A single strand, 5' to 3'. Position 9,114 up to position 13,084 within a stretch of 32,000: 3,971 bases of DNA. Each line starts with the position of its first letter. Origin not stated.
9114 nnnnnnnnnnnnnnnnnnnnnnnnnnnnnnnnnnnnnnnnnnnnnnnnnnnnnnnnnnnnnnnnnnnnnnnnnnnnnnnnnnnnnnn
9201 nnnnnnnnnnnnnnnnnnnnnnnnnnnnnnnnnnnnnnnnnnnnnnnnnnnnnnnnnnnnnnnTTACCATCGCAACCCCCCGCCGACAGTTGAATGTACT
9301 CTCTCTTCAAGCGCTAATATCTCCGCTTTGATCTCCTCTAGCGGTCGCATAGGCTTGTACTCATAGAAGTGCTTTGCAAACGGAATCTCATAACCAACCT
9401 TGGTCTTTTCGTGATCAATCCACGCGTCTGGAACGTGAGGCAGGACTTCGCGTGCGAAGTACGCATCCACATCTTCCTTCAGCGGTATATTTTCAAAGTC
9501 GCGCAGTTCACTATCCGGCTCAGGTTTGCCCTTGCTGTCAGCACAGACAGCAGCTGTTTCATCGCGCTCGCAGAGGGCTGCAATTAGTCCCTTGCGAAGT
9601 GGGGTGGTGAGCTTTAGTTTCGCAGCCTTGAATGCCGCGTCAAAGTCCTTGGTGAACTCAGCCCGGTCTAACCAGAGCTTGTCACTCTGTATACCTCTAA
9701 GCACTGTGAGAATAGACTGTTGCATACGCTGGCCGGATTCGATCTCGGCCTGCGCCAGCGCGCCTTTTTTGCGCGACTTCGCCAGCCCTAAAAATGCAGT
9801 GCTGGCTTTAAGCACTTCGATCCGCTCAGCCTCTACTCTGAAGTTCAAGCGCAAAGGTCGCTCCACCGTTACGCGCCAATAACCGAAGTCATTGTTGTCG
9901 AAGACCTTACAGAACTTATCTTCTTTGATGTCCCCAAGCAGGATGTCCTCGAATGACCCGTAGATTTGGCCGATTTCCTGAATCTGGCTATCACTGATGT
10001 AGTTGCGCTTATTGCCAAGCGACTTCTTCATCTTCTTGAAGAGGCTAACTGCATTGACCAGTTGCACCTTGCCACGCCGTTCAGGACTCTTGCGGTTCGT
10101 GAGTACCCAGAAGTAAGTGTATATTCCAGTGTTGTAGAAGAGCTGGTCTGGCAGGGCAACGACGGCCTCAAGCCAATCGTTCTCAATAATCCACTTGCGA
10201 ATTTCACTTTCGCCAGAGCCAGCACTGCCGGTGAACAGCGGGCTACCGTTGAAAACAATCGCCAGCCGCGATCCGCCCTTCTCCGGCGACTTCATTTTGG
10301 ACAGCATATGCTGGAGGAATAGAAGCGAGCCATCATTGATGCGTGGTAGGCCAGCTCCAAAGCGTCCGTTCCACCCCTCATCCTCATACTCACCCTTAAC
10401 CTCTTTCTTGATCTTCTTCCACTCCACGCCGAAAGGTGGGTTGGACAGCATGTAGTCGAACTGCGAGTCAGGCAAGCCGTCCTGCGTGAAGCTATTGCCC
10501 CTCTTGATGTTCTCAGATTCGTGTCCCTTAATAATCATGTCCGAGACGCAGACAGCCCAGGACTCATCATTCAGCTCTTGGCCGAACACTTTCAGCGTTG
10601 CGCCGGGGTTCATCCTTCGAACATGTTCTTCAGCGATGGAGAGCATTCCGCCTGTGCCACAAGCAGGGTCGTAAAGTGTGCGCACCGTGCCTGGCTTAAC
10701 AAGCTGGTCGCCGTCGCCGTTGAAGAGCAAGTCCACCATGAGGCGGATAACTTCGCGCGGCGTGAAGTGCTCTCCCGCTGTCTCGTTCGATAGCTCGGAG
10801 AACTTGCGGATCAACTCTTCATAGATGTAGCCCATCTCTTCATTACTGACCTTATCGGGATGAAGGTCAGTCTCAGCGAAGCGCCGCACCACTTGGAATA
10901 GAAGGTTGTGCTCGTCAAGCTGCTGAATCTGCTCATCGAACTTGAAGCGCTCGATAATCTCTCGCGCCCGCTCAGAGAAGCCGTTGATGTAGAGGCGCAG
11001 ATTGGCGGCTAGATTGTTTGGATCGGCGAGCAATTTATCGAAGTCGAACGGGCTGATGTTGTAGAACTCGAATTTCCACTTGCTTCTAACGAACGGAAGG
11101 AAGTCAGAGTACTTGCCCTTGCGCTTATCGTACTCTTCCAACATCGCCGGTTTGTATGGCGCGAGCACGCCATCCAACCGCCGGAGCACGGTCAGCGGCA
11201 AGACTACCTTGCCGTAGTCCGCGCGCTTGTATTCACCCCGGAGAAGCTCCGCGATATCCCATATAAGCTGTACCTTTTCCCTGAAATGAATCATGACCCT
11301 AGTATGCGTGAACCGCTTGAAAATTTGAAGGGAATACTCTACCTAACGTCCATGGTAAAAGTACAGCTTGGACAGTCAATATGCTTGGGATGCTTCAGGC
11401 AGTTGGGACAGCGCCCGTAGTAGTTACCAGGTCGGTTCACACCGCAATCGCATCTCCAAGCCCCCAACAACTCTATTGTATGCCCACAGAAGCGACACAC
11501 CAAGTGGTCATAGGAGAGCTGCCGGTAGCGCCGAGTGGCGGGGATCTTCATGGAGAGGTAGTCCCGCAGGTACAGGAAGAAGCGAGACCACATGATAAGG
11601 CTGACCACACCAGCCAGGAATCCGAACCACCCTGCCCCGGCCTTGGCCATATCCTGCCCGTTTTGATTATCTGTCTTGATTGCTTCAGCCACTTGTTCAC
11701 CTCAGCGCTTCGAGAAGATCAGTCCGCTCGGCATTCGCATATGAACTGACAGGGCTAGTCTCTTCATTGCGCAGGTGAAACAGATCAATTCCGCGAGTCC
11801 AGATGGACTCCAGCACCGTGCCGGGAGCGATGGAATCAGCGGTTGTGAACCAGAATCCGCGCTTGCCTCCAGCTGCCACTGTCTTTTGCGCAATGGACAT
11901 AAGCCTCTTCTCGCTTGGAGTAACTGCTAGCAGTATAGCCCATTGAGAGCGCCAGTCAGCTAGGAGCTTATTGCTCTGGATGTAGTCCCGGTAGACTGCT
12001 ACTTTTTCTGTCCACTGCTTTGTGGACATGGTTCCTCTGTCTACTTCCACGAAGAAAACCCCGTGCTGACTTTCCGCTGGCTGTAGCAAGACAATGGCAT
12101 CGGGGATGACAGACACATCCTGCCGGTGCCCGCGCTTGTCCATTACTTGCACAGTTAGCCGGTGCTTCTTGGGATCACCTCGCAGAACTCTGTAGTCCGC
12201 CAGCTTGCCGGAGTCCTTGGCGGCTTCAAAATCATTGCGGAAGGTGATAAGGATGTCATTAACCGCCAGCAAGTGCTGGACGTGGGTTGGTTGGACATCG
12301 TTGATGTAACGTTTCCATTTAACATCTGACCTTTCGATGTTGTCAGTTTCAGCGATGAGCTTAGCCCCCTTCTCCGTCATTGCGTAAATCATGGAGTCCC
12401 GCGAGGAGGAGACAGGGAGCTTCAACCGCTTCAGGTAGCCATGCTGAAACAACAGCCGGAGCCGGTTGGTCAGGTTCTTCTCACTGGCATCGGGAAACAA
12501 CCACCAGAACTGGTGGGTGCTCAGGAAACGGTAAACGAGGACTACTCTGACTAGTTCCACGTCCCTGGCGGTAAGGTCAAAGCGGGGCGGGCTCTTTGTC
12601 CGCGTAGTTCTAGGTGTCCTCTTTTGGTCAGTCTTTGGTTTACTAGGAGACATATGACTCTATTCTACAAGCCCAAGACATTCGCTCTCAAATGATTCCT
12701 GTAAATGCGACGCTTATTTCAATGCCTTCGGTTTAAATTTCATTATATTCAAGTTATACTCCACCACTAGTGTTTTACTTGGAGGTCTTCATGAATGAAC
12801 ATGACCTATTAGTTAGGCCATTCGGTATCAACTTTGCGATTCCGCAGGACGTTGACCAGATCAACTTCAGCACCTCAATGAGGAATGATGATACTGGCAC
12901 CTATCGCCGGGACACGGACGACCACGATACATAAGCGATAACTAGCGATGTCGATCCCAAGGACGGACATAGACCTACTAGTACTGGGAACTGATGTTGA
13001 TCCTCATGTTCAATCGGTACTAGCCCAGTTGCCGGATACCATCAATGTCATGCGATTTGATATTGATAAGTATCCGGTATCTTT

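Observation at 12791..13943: Minimal two-gene graspetide (omega-ester RiPP) locus with an unfamiliar Thr/Asp core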

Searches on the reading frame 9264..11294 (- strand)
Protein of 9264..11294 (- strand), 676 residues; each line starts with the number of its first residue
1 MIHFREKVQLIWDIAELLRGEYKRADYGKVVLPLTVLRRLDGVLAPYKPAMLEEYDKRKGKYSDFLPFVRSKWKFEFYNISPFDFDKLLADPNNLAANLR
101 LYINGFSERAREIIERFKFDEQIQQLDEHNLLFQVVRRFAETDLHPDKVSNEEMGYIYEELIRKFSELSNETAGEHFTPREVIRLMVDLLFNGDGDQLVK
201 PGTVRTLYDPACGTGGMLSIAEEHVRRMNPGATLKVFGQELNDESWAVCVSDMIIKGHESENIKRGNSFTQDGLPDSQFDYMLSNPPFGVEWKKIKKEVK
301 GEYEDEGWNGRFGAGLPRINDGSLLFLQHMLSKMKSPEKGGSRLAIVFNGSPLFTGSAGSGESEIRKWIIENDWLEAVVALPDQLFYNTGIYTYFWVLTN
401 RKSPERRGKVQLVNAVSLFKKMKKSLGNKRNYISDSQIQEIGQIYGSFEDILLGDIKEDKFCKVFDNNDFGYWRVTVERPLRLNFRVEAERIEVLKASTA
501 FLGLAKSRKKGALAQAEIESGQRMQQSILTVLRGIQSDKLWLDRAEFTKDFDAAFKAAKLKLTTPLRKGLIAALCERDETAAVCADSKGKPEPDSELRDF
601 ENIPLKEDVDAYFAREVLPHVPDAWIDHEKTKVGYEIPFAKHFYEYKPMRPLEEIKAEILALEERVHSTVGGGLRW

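Call 35: search_protein_families(library=pfam, proteins=[window:9264-11294:-], max_evalue=0.01)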
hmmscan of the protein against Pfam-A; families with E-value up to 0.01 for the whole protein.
window:9264-11294:- (676 aa): 4 families
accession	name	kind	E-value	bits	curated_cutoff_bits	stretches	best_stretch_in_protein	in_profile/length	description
PF02384.22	N6_Mtase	-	4.7e-61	207.2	20.4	1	151-466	3-286/311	N-6 DNA Methylase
PF12161.14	HsdM_N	-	1.9e-22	80.8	24.5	1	9-139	3-135/135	HsdM N-terminal domain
PF07669.17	Eco57I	-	0.0071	16.9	25.3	0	262-384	58-169/171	Eco57I restriction-modification methylase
PF05175.20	MTS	-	0.0084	16.2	23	0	205-292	33-112/170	Methyltransferase small domain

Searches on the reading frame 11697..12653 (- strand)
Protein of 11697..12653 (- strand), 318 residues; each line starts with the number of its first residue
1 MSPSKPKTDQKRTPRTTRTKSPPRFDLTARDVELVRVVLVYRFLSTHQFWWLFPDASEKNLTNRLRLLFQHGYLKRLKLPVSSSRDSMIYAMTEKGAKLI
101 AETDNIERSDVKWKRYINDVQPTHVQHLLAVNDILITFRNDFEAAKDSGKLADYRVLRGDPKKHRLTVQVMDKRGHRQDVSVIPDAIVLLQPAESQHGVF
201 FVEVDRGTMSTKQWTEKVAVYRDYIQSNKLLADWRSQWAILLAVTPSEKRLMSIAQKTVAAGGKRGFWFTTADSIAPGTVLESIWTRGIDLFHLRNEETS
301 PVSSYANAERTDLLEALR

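Call 4: search_protein_families(library=pfam, proteins=[window:11697-12653:-], max_evalue=0.1)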
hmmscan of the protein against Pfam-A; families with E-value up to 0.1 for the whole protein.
window:11697-12653:- (318 aa): 2 families
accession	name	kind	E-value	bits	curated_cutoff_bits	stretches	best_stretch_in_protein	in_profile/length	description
PF13814.12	Replic_Relax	-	2.9e-22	80.1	25.3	1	42-228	8-179/191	Replication-relaxation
PF01638.23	HxlR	-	0.00028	21.1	20.8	1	47-106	22-79/91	HxlR-like helix-turn-helix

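Call 5: search_protein_families(library=ncbifam, proteins=[window:11697-12653:-], max_evalue=0.1)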
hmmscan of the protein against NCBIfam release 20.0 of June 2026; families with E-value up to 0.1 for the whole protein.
window:11697-12653:- (318 aa): 0 families

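Call 6: search_protein_families(library=padloc, proteins=[window:11697-12653:-], max_evalue=0.1)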
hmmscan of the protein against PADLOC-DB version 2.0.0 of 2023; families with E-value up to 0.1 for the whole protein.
window:11697-12653:- (318 aa): 0 families

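Call 99: search_protein_families(library=phrogs, proteins=[window:11697-12653:-], max_evalue=0.001)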
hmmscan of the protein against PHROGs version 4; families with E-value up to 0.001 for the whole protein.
window:11697-12653:- (318 aa): 2 families
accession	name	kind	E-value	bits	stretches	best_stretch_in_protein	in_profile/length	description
phrog_9381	-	DNA, RNA and nucleotide metabolism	2.1e-16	61.1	1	24-238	26-232/288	replication initiation by nicking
phrog_2190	-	DNA, RNA and nucleotide metabolism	8.9e-05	23.5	0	173-256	107-180/197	replication initiation protein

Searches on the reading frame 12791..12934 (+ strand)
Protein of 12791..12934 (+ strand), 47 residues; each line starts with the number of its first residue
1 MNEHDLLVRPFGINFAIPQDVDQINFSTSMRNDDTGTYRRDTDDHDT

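Call 4: search_protein_families(library=pfam, proteins=[window:12791-12934:+], max_evalue=0.1)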
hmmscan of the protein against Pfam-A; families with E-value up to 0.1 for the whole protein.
window:12791-12934:+ (47 aa): 0 families

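Call 5: search_protein_families(library=ncbifam, proteins=[window:12791-12934:+], max_evalue=0.1)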
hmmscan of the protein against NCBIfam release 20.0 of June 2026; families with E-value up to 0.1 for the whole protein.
window:12791-12934:+ (47 aa): 0 families

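Call 6: search_protein_families(library=padloc, proteins=[window:12791-12934:+], max_evalue=0.1)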
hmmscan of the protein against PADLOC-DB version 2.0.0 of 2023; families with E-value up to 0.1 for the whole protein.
window:12791-12934:+ (47 aa): 0 families

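Call 51: search_protein_representatives(protein=window:12791-12931:+)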
Query: 47 residues. Proteins with E-value up to 0.001 (for the whole library): 5; up to 1e-10: 1; up to 1e-30: 0. The best 5 are listed.
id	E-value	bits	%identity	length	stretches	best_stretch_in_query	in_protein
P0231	3.9e-25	100.9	100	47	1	1-47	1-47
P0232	4.7e-05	38.9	59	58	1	9-47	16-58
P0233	6.5e-05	38.5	55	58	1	6-47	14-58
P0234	5.5e-04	35.6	52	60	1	8-47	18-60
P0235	6.3e-04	35.4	52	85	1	5-47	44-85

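Call 95: list_cluster_members(proteins=[P0231, P0232, P0233, P0234, P0016, P0019, P0121, P0001])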
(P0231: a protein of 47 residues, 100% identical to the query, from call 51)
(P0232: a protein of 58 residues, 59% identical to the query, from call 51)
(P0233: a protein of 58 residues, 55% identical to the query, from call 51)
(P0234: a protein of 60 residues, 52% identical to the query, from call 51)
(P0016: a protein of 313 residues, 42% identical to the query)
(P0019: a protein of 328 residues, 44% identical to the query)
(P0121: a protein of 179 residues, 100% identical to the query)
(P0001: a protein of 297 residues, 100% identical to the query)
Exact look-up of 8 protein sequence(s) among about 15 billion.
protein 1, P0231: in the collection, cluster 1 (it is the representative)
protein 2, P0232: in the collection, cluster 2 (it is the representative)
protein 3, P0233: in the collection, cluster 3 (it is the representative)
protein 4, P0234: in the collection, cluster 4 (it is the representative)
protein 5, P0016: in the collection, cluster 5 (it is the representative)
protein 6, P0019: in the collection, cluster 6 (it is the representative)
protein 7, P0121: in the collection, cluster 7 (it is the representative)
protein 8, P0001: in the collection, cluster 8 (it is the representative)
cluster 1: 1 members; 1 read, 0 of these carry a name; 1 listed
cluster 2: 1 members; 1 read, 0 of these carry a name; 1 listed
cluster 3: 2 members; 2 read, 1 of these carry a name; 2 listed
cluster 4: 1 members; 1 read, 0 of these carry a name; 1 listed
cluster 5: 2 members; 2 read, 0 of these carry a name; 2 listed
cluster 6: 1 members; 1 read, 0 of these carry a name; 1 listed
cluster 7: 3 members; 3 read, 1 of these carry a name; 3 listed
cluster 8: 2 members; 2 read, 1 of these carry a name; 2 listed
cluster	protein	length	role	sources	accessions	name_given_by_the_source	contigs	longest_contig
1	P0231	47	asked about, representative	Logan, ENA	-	-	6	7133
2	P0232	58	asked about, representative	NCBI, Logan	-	-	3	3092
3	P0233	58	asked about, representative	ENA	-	-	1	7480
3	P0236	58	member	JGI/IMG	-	hypothetical protein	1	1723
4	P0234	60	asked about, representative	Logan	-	-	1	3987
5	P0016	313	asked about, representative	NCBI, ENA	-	-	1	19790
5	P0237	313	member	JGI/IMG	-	-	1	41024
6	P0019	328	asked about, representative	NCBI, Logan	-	-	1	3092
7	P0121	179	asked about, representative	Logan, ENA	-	-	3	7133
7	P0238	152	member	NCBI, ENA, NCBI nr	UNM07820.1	MAG: hypothetical protein H7A35_13295 [Planctomycetales bacterium]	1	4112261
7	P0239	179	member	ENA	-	-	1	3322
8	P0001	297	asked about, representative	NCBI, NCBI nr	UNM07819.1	MAG: hypothetical protein H7A35_13290 [Planctomycetales bacterium]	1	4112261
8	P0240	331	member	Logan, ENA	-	-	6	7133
